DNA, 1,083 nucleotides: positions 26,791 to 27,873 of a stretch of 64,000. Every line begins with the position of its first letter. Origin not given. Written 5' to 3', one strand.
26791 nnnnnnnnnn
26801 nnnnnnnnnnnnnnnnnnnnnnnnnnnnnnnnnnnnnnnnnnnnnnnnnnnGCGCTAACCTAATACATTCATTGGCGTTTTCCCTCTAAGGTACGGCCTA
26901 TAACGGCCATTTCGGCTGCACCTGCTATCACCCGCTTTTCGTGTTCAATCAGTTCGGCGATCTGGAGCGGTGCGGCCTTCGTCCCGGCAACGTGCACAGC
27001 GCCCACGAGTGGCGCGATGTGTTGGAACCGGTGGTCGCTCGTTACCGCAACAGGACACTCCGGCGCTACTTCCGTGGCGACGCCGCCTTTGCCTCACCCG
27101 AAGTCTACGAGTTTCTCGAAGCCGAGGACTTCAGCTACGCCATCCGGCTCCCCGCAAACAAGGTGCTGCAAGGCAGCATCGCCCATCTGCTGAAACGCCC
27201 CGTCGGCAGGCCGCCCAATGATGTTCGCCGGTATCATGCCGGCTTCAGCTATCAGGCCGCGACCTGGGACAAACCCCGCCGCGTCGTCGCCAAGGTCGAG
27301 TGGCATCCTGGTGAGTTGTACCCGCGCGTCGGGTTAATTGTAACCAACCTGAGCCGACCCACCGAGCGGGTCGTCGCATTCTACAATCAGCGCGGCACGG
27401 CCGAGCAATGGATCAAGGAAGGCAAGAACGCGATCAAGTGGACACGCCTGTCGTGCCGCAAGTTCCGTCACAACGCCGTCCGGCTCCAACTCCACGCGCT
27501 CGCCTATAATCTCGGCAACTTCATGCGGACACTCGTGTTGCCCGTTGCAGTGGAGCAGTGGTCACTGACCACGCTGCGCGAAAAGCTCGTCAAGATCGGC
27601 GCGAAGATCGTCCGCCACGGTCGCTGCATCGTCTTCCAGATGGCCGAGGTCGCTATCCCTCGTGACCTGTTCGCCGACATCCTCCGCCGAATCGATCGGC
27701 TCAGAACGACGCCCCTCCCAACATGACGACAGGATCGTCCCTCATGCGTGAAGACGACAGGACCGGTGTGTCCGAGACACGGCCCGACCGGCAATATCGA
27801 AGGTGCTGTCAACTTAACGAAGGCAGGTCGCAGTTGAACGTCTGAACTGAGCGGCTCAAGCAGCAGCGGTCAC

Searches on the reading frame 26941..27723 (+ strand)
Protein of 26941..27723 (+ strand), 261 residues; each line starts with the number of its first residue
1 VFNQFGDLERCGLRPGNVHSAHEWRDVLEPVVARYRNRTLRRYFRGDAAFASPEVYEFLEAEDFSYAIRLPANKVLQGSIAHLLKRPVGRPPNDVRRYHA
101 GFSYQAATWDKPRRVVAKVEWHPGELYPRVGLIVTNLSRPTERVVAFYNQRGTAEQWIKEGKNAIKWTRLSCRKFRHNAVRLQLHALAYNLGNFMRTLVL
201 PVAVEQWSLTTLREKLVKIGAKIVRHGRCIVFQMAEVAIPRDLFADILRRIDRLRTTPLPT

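Call 22: search_protein_families(library=pfam, proteins=[window:26941-27723:+], max_evalue=0.001)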
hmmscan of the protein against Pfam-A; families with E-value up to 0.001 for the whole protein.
window:26941-27723:+ (261 aa): 2 families
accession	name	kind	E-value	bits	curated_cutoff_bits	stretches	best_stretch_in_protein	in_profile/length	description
PF13701.12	DDE_Tnp_1_4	-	3e-77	260.1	34.7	1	2-255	175-434/435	Transposase DDE domain group 1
PF01609.27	DDE_Tnp_1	-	4.1e-19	69.6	23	1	9-191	50-200/200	Transposase DDE domain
